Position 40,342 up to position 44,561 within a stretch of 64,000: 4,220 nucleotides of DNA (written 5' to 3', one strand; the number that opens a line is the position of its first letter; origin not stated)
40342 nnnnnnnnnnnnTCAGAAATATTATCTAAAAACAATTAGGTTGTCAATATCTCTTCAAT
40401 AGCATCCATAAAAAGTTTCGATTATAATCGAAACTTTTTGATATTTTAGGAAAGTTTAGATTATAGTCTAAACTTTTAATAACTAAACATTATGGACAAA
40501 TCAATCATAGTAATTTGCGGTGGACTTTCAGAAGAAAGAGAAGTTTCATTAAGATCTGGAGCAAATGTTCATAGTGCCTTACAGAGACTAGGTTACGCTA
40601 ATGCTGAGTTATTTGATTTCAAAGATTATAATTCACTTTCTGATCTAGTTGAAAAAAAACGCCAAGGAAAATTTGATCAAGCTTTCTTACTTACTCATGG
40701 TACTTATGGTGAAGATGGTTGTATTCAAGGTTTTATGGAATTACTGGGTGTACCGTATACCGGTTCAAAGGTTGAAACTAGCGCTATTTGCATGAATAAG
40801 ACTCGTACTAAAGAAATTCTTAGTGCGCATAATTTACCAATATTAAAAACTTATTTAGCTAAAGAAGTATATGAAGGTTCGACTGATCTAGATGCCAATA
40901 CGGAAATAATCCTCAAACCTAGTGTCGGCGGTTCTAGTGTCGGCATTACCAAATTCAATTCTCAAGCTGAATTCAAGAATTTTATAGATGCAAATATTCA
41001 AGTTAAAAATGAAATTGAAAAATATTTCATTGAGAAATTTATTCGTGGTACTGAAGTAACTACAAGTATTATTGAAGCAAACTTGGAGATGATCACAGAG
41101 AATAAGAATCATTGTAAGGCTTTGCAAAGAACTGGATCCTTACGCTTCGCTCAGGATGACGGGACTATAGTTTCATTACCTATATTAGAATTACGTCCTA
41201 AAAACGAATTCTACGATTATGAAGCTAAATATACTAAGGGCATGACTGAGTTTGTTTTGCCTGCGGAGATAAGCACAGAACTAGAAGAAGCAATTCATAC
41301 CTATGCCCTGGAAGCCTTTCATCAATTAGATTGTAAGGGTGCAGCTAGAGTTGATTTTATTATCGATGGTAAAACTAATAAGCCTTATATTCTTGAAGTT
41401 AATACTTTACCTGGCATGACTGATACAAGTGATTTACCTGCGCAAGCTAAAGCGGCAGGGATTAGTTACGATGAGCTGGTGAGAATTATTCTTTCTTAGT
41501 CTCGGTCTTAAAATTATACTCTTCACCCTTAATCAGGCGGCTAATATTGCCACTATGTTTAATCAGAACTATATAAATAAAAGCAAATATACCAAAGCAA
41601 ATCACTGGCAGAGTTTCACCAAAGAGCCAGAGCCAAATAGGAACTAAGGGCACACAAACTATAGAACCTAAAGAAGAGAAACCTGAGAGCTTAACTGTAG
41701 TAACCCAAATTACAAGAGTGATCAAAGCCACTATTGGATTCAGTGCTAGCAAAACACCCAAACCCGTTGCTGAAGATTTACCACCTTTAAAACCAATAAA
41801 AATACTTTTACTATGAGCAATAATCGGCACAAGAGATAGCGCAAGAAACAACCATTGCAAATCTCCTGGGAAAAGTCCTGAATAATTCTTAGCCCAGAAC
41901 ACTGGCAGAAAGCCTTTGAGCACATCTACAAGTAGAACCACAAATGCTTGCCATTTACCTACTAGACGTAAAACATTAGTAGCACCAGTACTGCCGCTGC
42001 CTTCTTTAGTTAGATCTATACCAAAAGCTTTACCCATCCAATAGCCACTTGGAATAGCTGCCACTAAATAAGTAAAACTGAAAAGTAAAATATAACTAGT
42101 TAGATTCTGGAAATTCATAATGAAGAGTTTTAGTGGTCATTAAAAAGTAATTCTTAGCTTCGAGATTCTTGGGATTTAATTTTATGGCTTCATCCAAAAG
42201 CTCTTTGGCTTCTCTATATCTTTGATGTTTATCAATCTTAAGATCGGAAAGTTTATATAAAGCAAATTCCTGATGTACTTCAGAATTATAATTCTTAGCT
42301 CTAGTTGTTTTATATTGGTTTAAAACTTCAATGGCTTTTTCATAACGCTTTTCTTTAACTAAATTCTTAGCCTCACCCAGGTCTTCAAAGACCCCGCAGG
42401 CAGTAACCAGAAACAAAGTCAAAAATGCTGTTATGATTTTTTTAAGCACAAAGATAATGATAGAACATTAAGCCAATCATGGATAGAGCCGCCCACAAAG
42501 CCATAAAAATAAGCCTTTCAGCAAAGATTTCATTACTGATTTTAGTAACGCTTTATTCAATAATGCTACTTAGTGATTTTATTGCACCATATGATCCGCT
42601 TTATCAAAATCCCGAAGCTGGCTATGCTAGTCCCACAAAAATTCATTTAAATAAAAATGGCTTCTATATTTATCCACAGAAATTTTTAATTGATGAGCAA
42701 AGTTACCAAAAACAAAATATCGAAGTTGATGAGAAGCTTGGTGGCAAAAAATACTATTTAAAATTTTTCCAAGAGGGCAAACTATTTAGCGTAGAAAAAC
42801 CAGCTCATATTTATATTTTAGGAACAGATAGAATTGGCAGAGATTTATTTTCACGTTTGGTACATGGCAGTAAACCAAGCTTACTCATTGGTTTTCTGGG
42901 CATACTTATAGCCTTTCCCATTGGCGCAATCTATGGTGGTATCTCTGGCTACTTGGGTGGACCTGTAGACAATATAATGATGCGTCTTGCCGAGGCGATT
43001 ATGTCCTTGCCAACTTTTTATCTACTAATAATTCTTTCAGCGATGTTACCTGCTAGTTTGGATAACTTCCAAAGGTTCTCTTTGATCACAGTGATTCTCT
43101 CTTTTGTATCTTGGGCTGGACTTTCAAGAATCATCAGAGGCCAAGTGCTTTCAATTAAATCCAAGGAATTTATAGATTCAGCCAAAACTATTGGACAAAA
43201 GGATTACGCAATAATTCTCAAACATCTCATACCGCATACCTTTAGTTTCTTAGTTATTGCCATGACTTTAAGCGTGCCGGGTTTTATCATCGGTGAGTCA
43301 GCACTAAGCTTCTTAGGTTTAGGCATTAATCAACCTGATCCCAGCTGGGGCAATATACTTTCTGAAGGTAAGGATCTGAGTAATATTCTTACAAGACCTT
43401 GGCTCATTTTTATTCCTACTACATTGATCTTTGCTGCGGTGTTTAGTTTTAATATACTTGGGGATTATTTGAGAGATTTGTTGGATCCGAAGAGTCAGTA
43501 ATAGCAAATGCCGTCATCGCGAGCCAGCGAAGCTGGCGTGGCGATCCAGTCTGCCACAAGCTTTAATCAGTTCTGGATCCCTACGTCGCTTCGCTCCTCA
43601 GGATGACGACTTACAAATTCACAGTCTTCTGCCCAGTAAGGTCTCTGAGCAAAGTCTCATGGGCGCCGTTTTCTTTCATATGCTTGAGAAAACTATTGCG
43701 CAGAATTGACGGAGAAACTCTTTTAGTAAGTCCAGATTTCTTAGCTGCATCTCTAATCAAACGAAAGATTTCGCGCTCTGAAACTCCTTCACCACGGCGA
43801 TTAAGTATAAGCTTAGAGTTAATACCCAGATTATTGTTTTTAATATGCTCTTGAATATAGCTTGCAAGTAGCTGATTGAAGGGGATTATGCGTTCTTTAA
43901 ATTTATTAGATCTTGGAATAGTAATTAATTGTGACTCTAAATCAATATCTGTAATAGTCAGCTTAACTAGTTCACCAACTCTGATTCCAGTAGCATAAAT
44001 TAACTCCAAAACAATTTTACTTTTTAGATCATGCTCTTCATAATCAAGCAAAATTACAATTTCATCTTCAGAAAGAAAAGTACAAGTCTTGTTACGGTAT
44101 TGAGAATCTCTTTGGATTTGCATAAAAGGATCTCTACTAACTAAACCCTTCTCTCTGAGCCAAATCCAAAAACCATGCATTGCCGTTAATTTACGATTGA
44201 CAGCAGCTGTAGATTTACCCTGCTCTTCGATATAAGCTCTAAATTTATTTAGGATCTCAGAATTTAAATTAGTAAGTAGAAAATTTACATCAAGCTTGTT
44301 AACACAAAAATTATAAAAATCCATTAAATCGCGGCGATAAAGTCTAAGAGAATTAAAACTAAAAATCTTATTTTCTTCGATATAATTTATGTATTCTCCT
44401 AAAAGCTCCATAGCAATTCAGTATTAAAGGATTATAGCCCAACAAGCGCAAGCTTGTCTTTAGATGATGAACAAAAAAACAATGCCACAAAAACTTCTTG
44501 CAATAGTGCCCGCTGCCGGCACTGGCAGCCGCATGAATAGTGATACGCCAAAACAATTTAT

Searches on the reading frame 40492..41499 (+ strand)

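Call 15: search_protein_families(library=pfam, proteins=[window:40492-41499:+], max_evalue=0.001)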
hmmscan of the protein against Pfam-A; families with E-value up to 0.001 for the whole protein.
window:40492-41499:+ (335 aa): 7 families
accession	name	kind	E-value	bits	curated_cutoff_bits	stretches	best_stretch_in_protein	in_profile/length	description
PF07478.18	Dala_Dala_lig_C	-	8.9e-44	149.9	24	2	224-334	94-203/204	D-ala D-ala ligase C-terminus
PF01820.27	Dala_Dala_lig_N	-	1e-19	71.7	34.6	2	50-92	79-121/121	D-ala D-ala ligase N-terminus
PF02655.19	ATP-grasp_3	-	2.2e-11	44.5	23.2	1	100-305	1-155/160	ATP-grasp domain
PF13535.11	ATP-grasp_4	-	1.6e-05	25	27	1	137-190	3-67/160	ATP-grasp domain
PF02786.22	CPSase_L_D2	-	3.6e-05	23.8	19.8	0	260-305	133-178/211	Carbamoyl-phosphate synthase L chain, ATP binding domain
PF03133.20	TTL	-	9.5e-05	22.2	20.1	0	280-318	233-270/292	Tubulin-tyrosine ligase family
PF14397.11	ATPgrasp_ST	-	0.00023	20.9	31.4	0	268-310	218-259/278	Sugar-transfer associated ATP-grasp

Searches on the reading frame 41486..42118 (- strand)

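Call 15: search_protein_families(library=pfam, proteins=[window:41486-42118:-], max_evalue=0.001)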
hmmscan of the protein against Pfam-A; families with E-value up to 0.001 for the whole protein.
window:41486-42118:- (210 aa): 1 family
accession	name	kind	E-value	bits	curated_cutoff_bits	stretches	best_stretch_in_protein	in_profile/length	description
PF02660.20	G3P_acyltransf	-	2.4e-42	145.3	24.1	1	16-195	2-164/164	Glycerol-3-phosphate acyltransferase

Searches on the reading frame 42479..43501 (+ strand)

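Call 15: search_protein_families(library=pfam, proteins=[window:42479-43501:+], max_evalue=0.001)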
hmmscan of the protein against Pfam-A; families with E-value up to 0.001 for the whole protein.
window:42479-43501:+ (340 aa): 1 family
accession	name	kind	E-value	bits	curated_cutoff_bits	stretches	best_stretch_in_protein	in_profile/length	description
PF00528.27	BPD_transp_1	-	1.1e-27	97.4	26.4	1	151-338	3-181/184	Binding-protein-dependent transport system inner membrane component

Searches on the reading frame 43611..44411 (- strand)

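Call 15: search_protein_families(library=pfam, proteins=[window:43611-44411:-], max_evalue=0.001)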
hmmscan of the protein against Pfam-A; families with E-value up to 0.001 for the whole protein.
window:43611-44411:- (266 aa): 2 families
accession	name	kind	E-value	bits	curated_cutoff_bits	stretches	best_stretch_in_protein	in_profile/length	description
PF00589.27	Phage_integrase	-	6.7e-25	88.3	27.1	1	112-260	2-155/172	Phage integrase family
PF02899.23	Phage_int_SAM_1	-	7.2e-09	36.3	22.3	1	6-88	3-82/83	Phage integrase, N-terminal SAM-like domain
